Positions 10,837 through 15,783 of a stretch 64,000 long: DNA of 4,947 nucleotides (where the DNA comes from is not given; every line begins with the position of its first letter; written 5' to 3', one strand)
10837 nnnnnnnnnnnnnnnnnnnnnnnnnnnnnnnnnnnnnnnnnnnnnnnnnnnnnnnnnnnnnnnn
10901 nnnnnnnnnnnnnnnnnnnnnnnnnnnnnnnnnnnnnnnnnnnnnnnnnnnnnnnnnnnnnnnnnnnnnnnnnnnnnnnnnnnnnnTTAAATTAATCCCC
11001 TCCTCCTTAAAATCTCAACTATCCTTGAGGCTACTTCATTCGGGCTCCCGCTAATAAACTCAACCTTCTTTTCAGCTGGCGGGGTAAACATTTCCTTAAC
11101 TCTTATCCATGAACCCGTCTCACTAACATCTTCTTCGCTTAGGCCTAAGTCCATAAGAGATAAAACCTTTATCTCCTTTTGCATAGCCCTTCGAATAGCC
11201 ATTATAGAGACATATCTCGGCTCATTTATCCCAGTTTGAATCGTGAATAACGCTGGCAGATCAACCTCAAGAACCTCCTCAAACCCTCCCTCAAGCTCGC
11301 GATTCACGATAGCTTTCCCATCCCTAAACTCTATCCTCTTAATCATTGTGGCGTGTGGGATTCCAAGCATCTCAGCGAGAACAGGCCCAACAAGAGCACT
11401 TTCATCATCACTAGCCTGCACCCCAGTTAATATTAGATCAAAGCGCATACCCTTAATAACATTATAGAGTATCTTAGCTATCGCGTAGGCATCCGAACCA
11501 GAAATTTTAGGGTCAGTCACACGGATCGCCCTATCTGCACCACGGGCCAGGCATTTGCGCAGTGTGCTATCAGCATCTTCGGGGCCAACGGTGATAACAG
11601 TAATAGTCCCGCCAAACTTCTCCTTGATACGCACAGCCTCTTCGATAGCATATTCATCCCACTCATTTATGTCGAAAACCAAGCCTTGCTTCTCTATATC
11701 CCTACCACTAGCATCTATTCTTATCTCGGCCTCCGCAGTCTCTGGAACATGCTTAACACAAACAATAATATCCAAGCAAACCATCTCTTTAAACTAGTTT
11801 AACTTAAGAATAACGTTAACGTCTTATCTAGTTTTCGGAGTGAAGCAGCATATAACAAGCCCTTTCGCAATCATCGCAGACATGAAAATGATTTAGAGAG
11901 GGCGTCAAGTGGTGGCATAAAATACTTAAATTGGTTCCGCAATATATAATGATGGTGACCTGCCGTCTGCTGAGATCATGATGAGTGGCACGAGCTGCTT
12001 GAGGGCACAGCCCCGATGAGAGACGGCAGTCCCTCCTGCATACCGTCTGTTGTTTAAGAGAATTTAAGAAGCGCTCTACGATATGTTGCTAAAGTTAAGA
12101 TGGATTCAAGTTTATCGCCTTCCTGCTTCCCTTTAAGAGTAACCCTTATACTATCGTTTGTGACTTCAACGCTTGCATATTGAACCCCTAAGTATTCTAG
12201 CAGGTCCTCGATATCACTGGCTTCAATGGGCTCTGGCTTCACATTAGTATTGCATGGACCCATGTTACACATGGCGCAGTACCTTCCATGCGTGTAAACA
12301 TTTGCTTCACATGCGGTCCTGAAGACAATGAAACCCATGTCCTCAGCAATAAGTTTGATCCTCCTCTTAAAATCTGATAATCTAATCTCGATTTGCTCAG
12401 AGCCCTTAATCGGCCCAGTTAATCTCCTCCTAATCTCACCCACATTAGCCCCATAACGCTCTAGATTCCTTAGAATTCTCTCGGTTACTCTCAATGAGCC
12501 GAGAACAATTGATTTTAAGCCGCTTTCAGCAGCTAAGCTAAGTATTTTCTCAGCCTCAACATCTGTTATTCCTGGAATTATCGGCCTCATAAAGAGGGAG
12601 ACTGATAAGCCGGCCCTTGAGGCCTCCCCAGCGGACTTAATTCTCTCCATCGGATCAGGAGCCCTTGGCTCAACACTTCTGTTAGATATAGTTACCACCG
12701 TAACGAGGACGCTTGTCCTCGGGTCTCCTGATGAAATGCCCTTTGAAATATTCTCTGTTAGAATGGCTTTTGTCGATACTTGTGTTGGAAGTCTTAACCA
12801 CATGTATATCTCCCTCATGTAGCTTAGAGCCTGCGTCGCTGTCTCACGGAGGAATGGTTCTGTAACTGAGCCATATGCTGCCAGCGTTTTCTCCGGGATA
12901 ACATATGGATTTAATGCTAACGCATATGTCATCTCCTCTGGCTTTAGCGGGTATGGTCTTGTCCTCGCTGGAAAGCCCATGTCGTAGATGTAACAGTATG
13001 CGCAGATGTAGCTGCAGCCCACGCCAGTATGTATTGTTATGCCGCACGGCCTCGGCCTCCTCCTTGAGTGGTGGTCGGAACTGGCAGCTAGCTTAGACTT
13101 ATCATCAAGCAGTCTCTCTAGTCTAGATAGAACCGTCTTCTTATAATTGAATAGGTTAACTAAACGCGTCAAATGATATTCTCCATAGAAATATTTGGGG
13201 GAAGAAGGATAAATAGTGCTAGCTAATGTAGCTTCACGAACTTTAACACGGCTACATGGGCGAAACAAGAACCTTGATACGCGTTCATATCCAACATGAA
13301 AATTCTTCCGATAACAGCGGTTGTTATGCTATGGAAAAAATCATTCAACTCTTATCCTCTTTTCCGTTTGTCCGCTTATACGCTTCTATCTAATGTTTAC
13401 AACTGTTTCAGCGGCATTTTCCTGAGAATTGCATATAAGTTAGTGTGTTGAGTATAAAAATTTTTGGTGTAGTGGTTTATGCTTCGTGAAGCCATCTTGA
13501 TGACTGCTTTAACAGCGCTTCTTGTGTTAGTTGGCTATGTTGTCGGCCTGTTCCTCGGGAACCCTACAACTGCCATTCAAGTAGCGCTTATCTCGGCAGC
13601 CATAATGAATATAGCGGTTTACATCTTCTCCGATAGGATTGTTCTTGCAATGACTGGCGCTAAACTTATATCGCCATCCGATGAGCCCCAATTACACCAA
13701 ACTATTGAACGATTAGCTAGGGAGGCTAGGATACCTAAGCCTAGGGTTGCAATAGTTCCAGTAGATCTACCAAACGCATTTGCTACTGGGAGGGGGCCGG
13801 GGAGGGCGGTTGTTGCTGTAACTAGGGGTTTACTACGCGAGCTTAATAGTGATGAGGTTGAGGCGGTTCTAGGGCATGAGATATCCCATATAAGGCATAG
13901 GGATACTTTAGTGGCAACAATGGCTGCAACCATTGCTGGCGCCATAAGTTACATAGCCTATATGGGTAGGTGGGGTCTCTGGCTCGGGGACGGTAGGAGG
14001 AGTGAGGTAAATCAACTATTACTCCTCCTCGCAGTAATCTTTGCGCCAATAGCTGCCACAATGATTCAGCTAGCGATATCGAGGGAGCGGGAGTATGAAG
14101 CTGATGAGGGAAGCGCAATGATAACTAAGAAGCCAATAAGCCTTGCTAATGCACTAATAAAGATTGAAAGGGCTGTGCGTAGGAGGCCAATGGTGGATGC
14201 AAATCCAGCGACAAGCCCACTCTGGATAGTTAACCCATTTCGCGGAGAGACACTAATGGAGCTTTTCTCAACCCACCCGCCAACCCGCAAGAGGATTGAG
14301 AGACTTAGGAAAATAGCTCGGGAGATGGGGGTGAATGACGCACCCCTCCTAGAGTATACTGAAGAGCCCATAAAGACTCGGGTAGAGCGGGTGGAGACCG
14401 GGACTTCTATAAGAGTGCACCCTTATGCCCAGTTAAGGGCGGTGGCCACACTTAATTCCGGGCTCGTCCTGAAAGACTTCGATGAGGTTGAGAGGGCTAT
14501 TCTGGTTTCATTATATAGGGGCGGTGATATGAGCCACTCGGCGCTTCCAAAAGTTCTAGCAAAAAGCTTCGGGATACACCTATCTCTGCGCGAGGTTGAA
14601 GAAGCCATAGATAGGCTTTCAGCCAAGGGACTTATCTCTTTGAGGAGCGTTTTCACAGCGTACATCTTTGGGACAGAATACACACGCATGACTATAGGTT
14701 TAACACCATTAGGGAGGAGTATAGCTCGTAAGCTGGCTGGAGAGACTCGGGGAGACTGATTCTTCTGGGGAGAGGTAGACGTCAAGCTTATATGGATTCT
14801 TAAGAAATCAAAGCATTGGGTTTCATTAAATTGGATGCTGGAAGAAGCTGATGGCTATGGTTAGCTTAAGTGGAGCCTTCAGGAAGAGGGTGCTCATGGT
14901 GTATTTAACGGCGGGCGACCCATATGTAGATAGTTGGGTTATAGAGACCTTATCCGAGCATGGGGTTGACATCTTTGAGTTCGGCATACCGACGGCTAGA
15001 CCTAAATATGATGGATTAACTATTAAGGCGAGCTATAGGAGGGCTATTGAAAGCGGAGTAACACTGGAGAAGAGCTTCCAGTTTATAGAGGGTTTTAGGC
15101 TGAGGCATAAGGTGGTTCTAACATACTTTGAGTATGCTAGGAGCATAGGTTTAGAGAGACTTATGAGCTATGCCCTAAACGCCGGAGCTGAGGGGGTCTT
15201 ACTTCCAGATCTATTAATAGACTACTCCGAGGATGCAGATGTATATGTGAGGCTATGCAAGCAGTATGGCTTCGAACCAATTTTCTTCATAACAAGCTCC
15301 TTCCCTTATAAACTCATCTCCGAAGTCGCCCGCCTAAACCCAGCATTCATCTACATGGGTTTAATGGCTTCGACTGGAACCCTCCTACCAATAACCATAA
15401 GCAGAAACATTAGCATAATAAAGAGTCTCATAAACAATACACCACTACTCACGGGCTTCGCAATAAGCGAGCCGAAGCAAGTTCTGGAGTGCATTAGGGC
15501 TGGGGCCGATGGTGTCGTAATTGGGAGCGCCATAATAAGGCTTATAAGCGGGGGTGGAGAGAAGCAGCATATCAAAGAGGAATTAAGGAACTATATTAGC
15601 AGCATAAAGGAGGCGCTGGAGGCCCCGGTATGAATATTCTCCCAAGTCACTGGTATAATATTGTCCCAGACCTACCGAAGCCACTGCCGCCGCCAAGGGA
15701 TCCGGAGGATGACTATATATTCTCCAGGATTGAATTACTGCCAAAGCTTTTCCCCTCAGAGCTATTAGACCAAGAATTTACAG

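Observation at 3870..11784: Redox island combining HdrA, an HdrD-like CCG protein, polyferredoxin, a 4-cluster ferredoxin and EtfAB, with HdrA where FixC normally sits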

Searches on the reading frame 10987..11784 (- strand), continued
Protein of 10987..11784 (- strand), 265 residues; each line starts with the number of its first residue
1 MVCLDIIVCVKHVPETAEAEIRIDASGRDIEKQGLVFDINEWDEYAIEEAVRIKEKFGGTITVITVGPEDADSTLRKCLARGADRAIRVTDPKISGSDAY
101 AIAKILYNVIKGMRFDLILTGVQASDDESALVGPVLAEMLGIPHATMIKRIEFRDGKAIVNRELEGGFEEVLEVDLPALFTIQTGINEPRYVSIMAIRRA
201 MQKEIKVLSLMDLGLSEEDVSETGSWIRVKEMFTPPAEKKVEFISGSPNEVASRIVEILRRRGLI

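Call 81: search_protein_families(library=ncbifam, proteins=[L025:5048-5995:-, L025:2882-3721:-, L025:11798-12952:+], max_evalue=1e-20)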
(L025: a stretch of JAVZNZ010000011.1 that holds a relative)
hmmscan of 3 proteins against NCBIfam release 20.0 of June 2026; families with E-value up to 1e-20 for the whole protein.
L025:5048-5995:- (315 aa): 9 families
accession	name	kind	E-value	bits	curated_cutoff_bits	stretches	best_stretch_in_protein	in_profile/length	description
TIGR01292.1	TRX_reduct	equivalog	9.9e-109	362.8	343.45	1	9-307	2-300/300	thioredoxin-disulfide reductase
TIGR03140.1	AhpF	equivalog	4.3e-85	286.2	502.9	1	4-307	209-512/515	alkyl hydroperoxide reductase subunit F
TIGR03143.1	AhpF_homolog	hypoth_equivalog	6.5e-83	279.2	687.65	1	8-308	5-309/555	putative alkyl hydroperoxide reductase F subunit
NF007614.0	PRK10262.1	equivalog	8.6e-55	186.1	644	1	9-307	8-314/321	thioredoxin-disulfide reductase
TIGR04018.1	Bthiol_YpdA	hypoth_equivalog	3.4e-28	98.4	339.9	1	74-282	81-289/316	YpdA family putative bacillithiol disulfide reductase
TIGR01350.1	lipoamide_DH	equivalog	5.6e-26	91.3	408.8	0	95-306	118-332/461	dihydrolipoyl dehydrogenase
TIGR02053.1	MerA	equivalog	9.4e-24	84.2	454.45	1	96-305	117-330/465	mercury(II) reductase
NF004776.0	PRK06116.1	equivalog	9.2e-23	80.9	480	0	94-284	119-307/450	glutathione-disulfide reductase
NF009409.0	PRK12770.1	subfamily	3.9e-21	75.5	343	0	10-308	21-351/360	putative glutamate synthase subunit beta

L025:2882-3721:- (279 aa): 8 families
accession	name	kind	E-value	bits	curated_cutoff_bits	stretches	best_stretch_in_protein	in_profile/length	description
NF004862.0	PRK06222.1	subfamily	5e-116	387.1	220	1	1-265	1-268/281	sulfide/dihydroorotate dehydrogenase-like FAD/NAD-binding protein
NF009414.0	PRK12778.1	equivalog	7.6e-108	361.7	1103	1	1-262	1-265/752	bifunctional dihydroorotate dehydrogenase B NAD binding subunit/NADPH-dependent glutamate synthase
NF009413.0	PRK12775.1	equivalog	2.8e-84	283.6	1895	1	1-262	1-265/1006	putative trifunctional 2-polyprenylphenol hydroxylase/glutamate synthase subunit beta/ferritin domain-containing protein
NF009415.0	PRK12779.1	equivalog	9.4e-58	195.9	1519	1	2-264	651-937/944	putative bifunctional glutamate synthase subunit beta/2-polyprenylphenol hydroxylase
NF000796.0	PRK00054.1-1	equivalog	1e-40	139.6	224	1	8-245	12-235/254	dihydroorotate dehydrogenase electron transfer subunit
NF000798.0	PRK00054.1-3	equivalog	4.4e-38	131.3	219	1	17-246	21-243/244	dihydroorotate dehydrogenase electron transfer subunit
NF000799.0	PRK00054.1-4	equivalog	3.3e-27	95.2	314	1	5-245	10-256/258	dihydroorotate dehydrogenase electron transfer subunit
NF000797.0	PRK00054.1-2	equivalog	1.7e-25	89.8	270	1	3-242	18-262/267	dihydroorotate dehydrogenase electron transfer subunit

L025:11798-12952:+ (384 aa): 19 families
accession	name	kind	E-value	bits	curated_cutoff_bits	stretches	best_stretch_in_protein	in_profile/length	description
NF042972.1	AcrlCoAredClosAcrC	equivalog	1.5e-124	415.5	640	1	1-381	1-377/378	acryloyl-CoA reductase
NF043006.1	CyhCrbnylCoADH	equivalog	5e-89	298.9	650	1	12-383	10-378/380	cyclohexane-1-carbonyl-CoA dehydrogenase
NF045552.1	GlutCoADH_Des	equivalog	3.6e-85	286.5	470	1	1-377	1-376/387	glutaryl-CoA dehydrogenase Acd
NF053553.1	prodigi_MBC_PigA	equivalog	4.2e-82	276.3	500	1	1-379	1-378/381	prodigiosin MBC biosynthesis dehydrogenase PigA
NF058590.1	AcCoDHFadEBacil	equivalog_domain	5.5e-82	276.1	600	1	5-383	21-413/586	acyl-CoA dehydrogenase FadE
NF042439.1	SulpropCoADesulf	equivalog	6e-79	265.5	600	1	14-382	2-372/379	3-sulfinopropanoyl-CoA desulfinase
NF008997.0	PRK12341.1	equivalog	8.4e-76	255.5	537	1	1-379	1-375/382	acyl-CoA dehydrogenase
NF045652.1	ProlPCPDhRedW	equivalog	4.3e-69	233.1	650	1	8-378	3-371/376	L-prolyl-[peptidyl-carrier protein] dehydrogenase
NF002885.1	PRK03354.1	equivalog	1.2e-63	215.4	540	1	1-383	1-376/378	crotonobetainyl-CoA dehydrogenase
TIGR03207.1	cyc_hxne_CoA_dh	equivalog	1.8e-58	198.1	575.35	1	5-376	1-367/372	cyclohexanecarboxyl-CoA dehydrogenase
NF052270.1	Staph_DH_FadE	equivalog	5.4e-55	186.7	600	1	4-380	20-393/400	acyl-CoA dehydrogenase FadE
NF007000.1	PRK09463.1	subfamily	1e-37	129.9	600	1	34-345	70-397/726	acyl-CoA dehydrogenase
TIGR03204.1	pimC_large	equivalog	1e-34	120.1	623.85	1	33-351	37-349/395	pimeloyl-CoA dehydrogenase large subunit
NF009586.0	PRK13026.1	subfamily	1.1e-34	119.8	608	1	34-345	105-432/777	acyl-CoA dehydrogenase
TIGR03203.1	pimD_small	equivalog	3.5e-34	118.5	652.7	1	3-364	2-361/378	pimeloyl-CoA dehydrogenase small subunit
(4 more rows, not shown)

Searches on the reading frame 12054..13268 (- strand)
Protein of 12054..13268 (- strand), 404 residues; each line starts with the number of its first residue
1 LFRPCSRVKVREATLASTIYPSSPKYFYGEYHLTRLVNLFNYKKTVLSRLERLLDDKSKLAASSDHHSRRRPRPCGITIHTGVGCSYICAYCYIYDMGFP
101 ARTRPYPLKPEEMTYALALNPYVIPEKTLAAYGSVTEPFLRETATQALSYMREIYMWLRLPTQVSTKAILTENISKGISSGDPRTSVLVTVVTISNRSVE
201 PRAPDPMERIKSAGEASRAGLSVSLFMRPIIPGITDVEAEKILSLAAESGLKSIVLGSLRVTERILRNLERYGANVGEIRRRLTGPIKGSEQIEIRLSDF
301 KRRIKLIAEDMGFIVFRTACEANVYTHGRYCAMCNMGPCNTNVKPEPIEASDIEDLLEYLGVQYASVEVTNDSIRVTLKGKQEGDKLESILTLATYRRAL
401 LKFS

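Call 11: search_protein_families(library=pfam, proteins=[window:12054-13268:-], max_evalue=0.00001)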
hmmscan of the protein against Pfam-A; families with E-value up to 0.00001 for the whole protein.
window:12054-13268:- (404 aa): 1 family
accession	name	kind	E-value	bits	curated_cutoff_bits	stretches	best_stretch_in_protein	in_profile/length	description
PF04055.27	Radical_SAM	-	1.8e-07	31.9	29.5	1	81-245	3-165/166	Radical SAM superfamily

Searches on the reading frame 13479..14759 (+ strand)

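Call 11: search_protein_families(library=pfam, proteins=[window:13479-14759:+], max_evalue=0.00001)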
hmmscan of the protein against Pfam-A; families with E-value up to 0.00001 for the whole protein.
window:13479-14759:+ (426 aa): 1 family
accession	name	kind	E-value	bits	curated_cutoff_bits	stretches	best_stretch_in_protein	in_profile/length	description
PF01435.24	Peptidase_M48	-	5.8e-40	137.5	20.3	1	66-279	1-185/186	Peptidase family M48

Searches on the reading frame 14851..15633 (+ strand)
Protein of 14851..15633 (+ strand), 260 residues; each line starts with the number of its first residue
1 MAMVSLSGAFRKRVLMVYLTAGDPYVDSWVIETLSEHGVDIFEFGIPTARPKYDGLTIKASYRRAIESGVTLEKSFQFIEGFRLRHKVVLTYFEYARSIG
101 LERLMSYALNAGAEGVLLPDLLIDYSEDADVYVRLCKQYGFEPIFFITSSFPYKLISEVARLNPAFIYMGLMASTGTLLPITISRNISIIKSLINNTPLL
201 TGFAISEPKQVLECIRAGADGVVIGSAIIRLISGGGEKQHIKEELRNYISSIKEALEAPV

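Call 11: search_protein_families(library=pfam, proteins=[window:14851-15633:+], max_evalue=0.00001)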
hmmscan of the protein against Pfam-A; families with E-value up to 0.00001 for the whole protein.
window:14851-15633:+ (260 aa): 1 family
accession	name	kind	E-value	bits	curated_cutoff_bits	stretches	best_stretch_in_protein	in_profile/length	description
PF00290.26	Trp_syntA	-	1.5e-37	129.4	27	1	12-252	9-254/259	Tryptophan synthase alpha chain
